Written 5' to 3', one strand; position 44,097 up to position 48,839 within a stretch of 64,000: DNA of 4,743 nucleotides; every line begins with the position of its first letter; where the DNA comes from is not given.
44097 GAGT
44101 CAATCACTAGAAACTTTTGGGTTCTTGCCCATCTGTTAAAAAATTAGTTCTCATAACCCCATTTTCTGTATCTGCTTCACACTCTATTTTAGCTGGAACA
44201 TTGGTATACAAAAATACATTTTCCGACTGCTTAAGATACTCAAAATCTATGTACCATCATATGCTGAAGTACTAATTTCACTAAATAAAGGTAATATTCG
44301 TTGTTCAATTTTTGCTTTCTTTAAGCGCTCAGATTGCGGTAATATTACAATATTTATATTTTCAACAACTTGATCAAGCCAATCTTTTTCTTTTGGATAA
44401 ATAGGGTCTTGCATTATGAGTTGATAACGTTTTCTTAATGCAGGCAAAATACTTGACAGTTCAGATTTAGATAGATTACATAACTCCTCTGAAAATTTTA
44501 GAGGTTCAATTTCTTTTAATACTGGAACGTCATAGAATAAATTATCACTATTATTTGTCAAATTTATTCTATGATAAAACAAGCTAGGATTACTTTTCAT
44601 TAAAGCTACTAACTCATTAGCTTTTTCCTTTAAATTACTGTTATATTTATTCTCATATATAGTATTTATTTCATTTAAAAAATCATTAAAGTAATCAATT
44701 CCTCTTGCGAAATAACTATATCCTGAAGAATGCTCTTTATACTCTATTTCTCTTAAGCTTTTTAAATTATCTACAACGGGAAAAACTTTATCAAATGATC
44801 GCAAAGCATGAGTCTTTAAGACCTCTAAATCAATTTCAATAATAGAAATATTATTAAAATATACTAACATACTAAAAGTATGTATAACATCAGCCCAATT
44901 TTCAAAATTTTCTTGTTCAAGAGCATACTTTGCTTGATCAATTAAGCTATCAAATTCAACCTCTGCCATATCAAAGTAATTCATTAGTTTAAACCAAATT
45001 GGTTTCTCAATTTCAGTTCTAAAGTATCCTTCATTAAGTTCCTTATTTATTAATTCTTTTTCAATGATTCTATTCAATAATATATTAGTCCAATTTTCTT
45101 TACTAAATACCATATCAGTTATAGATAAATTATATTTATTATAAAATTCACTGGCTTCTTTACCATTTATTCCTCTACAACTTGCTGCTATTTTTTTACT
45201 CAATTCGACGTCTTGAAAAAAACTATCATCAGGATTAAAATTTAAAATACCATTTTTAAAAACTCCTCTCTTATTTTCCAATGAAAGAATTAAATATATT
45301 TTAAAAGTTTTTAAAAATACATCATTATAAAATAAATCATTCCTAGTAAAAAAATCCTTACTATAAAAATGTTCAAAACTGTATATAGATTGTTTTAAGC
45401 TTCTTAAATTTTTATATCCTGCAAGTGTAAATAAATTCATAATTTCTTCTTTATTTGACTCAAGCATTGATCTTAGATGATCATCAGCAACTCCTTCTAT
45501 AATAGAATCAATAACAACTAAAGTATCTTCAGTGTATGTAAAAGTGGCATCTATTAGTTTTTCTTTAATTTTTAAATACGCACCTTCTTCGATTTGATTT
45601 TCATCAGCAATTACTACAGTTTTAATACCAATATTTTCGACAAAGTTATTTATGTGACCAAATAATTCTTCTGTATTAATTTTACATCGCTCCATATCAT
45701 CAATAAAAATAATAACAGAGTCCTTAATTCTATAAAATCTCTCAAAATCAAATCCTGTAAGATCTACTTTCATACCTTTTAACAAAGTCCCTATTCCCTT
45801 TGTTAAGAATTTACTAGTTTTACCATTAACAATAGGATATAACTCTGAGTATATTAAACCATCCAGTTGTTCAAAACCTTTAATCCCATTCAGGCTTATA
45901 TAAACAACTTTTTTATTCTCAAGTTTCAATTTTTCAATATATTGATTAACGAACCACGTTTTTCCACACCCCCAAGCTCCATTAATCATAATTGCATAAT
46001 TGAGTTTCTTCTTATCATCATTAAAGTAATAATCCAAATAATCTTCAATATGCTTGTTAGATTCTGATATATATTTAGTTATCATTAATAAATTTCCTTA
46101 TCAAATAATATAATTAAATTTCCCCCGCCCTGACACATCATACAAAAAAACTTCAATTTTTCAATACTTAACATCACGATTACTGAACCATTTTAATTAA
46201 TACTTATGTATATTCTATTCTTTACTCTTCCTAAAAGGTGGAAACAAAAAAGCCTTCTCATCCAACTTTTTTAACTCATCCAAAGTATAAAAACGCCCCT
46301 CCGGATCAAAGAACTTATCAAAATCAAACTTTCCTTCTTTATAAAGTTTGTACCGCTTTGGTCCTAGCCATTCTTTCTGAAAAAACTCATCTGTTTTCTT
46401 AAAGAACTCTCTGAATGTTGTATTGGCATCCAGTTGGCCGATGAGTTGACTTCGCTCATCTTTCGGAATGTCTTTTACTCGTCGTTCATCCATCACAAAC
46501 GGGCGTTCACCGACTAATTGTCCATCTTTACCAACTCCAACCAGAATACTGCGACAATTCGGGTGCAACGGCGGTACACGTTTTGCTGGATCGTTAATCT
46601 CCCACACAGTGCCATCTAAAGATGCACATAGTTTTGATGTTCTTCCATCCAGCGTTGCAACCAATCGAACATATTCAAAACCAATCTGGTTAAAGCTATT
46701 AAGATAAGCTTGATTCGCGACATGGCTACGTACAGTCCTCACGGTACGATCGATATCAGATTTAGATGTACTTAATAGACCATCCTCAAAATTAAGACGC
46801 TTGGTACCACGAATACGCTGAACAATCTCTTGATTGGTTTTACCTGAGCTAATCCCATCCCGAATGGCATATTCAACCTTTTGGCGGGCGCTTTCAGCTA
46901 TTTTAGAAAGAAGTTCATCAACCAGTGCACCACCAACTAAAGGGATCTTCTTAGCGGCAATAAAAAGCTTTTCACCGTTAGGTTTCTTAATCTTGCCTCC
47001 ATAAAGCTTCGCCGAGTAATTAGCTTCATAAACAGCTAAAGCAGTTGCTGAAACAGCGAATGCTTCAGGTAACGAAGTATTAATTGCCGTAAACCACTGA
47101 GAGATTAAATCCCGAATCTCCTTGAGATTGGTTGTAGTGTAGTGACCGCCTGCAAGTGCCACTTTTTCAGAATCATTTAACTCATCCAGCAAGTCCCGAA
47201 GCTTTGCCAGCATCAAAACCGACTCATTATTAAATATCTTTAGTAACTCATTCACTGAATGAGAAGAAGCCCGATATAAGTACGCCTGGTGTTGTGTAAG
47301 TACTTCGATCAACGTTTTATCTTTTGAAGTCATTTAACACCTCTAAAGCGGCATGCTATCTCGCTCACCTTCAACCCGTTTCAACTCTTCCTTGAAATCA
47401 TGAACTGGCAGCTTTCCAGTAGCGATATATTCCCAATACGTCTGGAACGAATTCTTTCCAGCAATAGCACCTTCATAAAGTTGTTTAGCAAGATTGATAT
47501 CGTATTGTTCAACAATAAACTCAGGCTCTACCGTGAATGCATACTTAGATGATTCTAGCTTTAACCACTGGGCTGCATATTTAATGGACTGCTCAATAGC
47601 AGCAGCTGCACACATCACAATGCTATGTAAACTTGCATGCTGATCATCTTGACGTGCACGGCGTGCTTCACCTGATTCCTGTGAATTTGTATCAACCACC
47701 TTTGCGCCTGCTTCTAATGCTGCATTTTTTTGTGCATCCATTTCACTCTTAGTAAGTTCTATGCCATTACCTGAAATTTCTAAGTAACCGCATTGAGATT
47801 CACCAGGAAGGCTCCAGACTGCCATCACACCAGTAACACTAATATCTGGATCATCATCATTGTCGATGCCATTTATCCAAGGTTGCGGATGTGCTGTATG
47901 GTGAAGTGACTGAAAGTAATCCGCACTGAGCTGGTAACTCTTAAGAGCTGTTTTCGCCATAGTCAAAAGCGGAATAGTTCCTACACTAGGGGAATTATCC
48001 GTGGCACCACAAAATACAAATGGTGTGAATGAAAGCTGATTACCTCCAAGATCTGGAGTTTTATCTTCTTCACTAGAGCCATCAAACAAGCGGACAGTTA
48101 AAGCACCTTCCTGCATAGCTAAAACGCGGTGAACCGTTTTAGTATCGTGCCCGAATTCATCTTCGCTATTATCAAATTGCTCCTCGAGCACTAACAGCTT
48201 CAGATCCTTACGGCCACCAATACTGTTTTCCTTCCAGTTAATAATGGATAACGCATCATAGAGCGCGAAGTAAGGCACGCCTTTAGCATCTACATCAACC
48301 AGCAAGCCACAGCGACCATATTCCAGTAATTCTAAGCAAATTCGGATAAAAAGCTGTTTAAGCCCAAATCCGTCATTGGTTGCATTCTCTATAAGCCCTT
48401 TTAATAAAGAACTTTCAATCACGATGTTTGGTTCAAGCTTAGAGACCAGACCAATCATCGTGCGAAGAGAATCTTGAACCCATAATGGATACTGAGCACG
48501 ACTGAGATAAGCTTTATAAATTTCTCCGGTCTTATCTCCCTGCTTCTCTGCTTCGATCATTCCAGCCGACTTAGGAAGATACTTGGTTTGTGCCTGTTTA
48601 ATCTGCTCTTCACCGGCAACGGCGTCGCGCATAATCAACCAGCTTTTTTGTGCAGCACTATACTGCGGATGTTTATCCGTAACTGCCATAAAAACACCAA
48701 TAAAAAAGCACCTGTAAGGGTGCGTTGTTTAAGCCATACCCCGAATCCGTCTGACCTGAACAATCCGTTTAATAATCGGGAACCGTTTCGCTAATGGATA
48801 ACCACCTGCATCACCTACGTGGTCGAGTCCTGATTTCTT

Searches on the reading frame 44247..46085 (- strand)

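Call 63: search_protein_families(library=phrogs, proteins=[window:44247-46085:-], max_evalue=0.001)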
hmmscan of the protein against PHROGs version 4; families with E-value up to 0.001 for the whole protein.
window:44247-46085:- (612 aa): 1 family
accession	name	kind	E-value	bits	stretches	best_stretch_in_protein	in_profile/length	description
phrog_4740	-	unknown function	1e-56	194.2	1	9-584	2-607/627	-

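Call 96: search_protein_families(library=pfam, proteins=[window:44247-46085:-], max_evalue=0.01)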
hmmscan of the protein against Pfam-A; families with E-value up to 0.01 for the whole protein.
window:44247-46085:- (612 aa): 6 families
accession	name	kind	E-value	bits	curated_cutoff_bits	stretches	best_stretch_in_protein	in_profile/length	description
PF07693.20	KAP_NTPase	-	7.2e-18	65.3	20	2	15-92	6-85/293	KAP family P-loop domain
PF13401.12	AAA_22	-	9.2e-06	26.4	27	1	30-161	6-123/130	AAA domain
PF13173.12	AAA_14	-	2.5e-05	24.7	27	1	30-74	3-46/129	AAA domain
PF06745.19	ATPase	-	9.8e-05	22.3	26.6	1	30-66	20-57/231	KaiC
PF01637.24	ATPase_2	-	0.00012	22.5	33.2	1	30-146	21-136/225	ATPase domain predominantly from Archaea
PF12775.13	AAA_7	-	0.00076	19.5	25.8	0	28-80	32-84/181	P-loop containing dynein motor region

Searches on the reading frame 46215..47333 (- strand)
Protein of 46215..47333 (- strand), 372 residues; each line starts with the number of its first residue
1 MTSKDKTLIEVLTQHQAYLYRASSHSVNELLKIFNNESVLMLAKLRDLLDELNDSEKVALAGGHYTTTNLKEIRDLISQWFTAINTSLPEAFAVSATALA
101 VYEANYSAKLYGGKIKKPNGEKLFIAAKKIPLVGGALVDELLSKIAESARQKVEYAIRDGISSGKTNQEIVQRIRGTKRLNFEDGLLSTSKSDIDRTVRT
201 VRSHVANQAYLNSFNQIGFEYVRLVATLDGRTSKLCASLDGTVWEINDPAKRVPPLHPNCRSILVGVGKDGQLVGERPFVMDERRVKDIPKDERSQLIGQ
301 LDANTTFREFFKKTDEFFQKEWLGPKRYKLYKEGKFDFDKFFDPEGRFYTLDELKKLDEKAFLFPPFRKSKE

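Call 63: search_protein_families(library=phrogs, proteins=[window:46215-47333:-], max_evalue=0.001)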
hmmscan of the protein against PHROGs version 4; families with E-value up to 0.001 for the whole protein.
window:46215-47333:- (372 aa): 13 families
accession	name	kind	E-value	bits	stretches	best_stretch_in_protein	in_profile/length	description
phrog_241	-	head and packaging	1.3e-159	534.4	1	1-362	10-360/679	head morphogenesis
phrog_6577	-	unknown function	7.3e-59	201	1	122-362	87-319/1066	-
phrog_21789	-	head and packaging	5e-33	114.9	1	134-286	126-278/1195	virion structural protein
phrog_14819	-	unknown function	4.2e-31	108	1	293-362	17-86/91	-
phrog_115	-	head and packaging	1.9e-25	91.1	1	148-277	205-327/665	minor head protein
phrog_2841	-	head and packaging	1e-23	85.2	1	150-272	196-311/525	minor head protein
phrog_4728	-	head and packaging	4.9e-21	76.1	1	147-338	182-365/591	head morphogenesis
phrog_7625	-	head and packaging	2.7e-20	73.7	1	78-347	60-321/504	head morphogenesis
phrog_595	-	head and packaging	8.7e-17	62.6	1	135-288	171-325/513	head maturation protease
phrog_19443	-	head and packaging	2e-05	24.3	1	142-264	161-281/579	minor head protein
phrog_3517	-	head and packaging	0.00016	22.1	0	225-265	273-326/371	head morphogenesis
phrog_9907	-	head and packaging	0.00024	21.3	1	143-248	94-196/421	minor head protein and DNA pilot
phrog_2662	-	head and packaging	0.00027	20.6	1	138-261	576-702/717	portal protein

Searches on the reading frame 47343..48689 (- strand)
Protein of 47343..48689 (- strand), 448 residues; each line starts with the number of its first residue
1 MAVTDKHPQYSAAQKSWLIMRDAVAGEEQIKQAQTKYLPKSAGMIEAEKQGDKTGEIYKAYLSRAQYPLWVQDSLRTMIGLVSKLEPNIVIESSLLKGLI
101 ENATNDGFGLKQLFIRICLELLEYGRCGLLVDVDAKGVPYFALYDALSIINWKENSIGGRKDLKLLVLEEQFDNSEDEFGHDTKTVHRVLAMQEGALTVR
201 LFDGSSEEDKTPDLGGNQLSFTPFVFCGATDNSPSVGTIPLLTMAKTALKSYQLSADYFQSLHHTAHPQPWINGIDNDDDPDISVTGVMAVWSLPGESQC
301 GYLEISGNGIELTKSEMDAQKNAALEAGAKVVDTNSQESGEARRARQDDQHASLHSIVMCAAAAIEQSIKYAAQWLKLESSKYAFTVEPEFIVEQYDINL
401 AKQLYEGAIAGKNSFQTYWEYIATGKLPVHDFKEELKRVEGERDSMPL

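Call 7: search_protein_families(library=phrogs, proteins=[window:47343-48689:-], max_evalue=0.01)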
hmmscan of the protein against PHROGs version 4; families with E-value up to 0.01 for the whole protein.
window:47343-48689:- (448 aa): 3 families
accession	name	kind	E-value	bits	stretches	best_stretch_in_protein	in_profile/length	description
phrog_145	-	head and packaging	1.7e-151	506.3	1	1-447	8-470/493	portal protein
phrog_2417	-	unknown function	2e-78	264.3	1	1-203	4-201/242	-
phrog_2469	-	unknown function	0.0083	17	0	313-397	3-88/142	-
